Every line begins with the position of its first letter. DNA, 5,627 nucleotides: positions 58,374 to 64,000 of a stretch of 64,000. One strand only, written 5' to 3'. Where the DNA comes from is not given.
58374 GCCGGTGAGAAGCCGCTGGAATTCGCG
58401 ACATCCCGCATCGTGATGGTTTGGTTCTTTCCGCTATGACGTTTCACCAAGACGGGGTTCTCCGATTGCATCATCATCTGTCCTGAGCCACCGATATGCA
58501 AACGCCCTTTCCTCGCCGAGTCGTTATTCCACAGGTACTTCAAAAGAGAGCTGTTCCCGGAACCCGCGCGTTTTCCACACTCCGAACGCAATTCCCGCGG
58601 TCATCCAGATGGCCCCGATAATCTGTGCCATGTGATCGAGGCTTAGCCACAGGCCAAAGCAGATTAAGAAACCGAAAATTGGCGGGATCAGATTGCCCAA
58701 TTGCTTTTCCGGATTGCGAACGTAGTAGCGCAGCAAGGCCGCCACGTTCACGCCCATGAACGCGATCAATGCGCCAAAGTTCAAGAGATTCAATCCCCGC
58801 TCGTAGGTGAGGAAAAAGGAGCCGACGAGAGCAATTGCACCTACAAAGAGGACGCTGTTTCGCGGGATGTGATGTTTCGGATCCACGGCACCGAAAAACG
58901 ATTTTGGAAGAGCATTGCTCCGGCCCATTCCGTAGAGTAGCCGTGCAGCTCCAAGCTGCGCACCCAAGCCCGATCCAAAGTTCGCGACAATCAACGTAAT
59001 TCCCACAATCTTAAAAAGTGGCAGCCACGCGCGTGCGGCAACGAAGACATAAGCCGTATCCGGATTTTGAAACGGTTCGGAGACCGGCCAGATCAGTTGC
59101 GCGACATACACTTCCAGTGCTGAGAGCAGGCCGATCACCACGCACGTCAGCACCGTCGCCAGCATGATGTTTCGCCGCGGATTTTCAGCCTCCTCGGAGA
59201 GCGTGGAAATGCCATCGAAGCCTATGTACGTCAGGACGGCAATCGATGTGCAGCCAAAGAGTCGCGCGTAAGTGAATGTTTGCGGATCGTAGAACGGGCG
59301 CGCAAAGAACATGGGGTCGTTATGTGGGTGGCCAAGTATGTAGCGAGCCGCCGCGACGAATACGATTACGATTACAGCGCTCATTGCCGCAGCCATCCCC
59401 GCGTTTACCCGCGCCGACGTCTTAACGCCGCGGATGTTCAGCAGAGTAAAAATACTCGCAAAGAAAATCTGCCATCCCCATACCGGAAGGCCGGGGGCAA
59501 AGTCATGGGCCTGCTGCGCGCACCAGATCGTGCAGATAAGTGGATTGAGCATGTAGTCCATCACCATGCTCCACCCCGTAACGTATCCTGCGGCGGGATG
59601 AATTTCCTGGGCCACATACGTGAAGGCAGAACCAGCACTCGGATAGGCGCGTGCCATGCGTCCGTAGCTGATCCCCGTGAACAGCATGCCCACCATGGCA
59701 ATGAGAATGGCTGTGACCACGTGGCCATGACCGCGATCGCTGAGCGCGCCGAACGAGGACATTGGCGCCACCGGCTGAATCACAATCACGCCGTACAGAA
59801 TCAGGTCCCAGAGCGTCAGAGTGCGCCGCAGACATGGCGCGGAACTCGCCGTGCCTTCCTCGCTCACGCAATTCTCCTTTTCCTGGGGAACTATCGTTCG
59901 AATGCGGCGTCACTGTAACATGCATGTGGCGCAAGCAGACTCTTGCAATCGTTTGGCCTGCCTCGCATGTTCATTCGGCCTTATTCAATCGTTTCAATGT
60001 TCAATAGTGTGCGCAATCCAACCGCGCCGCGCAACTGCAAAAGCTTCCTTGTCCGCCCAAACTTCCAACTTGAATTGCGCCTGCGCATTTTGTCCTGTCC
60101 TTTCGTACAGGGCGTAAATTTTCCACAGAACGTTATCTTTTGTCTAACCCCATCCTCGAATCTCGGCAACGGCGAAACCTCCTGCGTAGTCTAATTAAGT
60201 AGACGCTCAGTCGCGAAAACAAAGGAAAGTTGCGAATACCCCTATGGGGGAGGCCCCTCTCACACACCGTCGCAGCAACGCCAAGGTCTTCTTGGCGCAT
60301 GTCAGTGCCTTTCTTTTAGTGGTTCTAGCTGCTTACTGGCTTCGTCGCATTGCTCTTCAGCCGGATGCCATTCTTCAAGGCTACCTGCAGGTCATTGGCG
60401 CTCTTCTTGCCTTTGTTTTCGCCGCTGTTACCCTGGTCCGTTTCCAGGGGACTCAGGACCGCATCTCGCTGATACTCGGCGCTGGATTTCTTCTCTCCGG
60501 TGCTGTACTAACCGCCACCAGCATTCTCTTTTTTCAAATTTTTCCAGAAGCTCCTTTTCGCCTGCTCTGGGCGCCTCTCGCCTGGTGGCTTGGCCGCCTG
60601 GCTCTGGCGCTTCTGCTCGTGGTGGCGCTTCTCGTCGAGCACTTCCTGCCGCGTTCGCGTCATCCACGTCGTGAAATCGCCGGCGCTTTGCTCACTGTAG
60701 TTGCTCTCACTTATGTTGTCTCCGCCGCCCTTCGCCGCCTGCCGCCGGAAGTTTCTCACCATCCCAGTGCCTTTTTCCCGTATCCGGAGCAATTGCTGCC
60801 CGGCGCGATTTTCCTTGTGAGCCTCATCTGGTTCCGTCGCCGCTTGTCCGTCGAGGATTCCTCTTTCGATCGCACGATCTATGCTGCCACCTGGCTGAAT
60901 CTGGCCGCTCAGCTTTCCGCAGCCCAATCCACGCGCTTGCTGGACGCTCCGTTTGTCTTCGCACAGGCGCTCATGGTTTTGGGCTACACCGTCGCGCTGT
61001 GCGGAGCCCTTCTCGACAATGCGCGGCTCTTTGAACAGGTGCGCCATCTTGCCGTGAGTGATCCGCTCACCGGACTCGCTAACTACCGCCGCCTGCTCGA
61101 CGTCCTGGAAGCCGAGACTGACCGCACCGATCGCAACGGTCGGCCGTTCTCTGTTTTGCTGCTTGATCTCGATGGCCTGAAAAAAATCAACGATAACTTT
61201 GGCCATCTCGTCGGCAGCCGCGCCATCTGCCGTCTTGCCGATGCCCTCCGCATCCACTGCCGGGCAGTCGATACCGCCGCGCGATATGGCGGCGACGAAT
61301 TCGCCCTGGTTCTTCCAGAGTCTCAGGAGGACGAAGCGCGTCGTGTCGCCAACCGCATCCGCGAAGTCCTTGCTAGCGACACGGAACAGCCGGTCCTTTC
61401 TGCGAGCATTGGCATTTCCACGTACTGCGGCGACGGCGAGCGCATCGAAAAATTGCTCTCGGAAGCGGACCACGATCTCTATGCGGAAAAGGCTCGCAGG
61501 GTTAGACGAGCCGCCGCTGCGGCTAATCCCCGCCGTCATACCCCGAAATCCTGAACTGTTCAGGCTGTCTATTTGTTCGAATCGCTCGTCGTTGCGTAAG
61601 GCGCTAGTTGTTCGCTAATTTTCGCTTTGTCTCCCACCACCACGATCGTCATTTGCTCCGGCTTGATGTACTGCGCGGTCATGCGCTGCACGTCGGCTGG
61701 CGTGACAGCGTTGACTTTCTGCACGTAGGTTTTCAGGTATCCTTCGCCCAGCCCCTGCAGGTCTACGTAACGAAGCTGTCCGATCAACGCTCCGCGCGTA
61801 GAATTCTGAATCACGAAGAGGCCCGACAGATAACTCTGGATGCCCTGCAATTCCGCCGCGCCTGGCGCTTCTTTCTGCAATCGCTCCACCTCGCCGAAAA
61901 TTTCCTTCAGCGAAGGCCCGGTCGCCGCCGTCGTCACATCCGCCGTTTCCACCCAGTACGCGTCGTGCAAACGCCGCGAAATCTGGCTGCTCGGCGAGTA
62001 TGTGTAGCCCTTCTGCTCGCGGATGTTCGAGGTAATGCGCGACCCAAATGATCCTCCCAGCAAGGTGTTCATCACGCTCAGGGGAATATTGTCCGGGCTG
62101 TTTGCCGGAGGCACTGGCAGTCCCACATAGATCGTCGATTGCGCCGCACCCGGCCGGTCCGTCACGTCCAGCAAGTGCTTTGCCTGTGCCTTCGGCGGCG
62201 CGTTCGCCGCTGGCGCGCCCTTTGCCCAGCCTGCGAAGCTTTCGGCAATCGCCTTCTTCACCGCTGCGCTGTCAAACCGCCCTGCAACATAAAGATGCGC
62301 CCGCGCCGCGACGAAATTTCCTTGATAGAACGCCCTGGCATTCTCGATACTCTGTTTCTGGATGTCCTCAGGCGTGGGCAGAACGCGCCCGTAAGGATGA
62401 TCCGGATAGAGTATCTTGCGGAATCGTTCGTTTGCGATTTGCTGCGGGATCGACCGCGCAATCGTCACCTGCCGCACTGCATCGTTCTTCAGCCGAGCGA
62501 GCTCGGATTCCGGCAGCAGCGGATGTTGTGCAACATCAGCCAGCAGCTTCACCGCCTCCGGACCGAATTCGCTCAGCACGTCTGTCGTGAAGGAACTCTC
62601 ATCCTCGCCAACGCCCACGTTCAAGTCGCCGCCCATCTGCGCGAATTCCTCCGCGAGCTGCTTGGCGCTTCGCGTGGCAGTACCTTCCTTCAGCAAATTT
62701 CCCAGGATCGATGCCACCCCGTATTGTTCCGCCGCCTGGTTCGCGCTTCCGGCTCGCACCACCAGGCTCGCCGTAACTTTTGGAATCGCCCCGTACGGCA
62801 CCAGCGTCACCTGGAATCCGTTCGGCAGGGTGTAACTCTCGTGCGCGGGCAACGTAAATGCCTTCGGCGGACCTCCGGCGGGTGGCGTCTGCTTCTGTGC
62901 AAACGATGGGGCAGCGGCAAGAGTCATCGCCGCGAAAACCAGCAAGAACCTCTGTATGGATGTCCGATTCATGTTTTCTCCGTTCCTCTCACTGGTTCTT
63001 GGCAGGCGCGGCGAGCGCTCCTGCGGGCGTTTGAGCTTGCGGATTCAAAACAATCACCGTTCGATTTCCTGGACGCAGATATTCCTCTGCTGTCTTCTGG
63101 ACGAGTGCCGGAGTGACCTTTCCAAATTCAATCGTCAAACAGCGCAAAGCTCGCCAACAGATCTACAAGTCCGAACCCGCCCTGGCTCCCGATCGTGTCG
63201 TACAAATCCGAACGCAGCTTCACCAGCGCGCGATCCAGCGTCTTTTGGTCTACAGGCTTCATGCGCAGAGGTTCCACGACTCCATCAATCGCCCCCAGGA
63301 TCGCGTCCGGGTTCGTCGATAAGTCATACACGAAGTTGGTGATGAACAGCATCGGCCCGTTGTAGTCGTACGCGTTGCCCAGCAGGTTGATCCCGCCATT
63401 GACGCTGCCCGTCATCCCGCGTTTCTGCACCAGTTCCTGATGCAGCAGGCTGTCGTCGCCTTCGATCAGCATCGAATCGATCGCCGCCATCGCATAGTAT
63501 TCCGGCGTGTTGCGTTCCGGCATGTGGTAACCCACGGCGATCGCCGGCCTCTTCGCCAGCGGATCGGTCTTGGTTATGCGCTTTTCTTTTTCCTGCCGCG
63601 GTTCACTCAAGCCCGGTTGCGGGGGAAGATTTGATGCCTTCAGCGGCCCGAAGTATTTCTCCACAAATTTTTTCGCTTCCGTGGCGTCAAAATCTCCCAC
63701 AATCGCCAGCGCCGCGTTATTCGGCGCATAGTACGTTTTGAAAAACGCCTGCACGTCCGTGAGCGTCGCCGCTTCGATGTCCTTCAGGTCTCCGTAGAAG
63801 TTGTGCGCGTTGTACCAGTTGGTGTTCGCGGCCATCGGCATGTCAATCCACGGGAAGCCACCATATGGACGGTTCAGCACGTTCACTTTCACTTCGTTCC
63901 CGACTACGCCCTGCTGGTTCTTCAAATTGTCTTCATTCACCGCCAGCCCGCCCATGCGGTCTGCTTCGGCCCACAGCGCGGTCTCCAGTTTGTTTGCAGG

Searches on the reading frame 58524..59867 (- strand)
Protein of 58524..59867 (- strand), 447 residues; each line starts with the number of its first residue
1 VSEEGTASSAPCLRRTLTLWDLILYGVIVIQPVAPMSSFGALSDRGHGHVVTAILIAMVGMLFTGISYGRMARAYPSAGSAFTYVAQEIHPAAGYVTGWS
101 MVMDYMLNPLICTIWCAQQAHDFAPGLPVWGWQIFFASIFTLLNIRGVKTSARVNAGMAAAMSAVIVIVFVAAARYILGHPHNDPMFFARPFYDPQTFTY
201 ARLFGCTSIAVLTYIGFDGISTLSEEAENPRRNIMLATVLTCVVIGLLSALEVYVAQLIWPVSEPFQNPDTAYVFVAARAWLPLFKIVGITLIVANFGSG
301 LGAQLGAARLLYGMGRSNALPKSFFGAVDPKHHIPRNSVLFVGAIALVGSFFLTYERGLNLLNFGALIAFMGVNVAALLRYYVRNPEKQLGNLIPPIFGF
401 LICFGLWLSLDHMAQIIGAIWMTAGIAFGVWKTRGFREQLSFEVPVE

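Call 60: search_protein_families(library=pfam, proteins=[window:58524-59867:-], max_evalue=0.00001)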
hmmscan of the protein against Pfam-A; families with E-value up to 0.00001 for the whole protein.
window:58524-59867:- (447 aa): 2 families
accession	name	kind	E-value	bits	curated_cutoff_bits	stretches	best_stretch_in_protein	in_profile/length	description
PF00324.27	AA_permease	-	7.4e-33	114.4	24.6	1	39-431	20-428/470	Amino acid permease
PF13520.12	AA_permease_2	-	5.2e-31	108.5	27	1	49-404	32-398/427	Amino acid permease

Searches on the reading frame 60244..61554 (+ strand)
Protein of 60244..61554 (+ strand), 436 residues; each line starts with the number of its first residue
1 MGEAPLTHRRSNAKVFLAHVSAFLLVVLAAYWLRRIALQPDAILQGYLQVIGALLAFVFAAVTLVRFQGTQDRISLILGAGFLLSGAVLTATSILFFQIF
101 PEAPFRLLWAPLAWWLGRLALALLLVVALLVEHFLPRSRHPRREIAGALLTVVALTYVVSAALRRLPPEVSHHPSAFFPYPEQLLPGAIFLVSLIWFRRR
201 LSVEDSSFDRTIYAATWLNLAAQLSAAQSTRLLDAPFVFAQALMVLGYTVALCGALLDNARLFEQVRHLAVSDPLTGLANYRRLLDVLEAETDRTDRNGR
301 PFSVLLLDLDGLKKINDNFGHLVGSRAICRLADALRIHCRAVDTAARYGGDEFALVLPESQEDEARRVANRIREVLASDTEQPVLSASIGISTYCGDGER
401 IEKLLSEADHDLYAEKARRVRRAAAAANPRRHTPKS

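Call 60: search_protein_families(library=pfam, proteins=[window:60244-61554:+], max_evalue=0.00001)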
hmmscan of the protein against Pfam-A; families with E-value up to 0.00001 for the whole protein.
window:60244-61554:+ (436 aa): 1 family
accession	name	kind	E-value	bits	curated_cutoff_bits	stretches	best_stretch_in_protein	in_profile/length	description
PF00990.26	GGDEF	-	4.5e-37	127.7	23.8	1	270-419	1-158/161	Diguanylate cyclase, GGDEF domain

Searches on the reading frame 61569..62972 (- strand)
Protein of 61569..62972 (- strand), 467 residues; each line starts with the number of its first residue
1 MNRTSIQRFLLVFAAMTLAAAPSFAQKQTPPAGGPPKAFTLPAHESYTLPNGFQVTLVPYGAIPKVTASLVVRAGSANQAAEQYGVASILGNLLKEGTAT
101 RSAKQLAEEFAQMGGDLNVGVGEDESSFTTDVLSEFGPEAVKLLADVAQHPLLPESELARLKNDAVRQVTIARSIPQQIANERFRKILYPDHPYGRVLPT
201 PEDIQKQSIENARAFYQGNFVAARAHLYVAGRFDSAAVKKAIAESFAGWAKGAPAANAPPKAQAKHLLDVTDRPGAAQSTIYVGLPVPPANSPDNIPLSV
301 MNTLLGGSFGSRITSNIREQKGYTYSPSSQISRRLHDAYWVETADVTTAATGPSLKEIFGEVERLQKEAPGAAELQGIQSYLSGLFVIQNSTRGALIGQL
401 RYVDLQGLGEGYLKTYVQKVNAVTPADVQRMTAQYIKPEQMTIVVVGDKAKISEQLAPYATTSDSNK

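Call 60: search_protein_families(library=pfam, proteins=[window:61569-62972:-], max_evalue=0.00001)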
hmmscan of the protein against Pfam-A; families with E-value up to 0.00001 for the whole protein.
window:61569-62972:- (467 aa): 2 families
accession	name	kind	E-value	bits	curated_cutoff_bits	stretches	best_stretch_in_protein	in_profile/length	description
PF05193.26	Peptidase_M16_C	-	1.3e-29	103.8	23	1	209-380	4-179/181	Peptidase M16 inactive domain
PF00675.25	Peptidase_M16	-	1.1e-19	71.3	22.3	1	64-201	11-148/149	Insulinase (Peptidase family M16)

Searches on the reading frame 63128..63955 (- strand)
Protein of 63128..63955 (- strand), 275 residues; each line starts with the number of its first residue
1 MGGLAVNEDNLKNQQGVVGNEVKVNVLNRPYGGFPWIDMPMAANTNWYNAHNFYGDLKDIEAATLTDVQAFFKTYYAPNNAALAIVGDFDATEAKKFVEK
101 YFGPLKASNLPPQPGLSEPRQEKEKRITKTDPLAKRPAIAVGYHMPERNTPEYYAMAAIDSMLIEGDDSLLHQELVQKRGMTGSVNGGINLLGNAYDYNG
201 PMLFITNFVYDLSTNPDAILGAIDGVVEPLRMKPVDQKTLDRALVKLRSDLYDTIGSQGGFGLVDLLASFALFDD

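Call 60: search_protein_families(library=pfam, proteins=[window:63128-63955:-], max_evalue=0.00001)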
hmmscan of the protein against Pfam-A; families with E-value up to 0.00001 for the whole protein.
window:63128-63955:- (275 aa): 1 family
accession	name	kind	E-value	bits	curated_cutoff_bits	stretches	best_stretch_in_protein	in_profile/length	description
PF05193.26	Peptidase_M16_C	-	1.3e-28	100.5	23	1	63-244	2-178/181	Peptidase M16 inactive domain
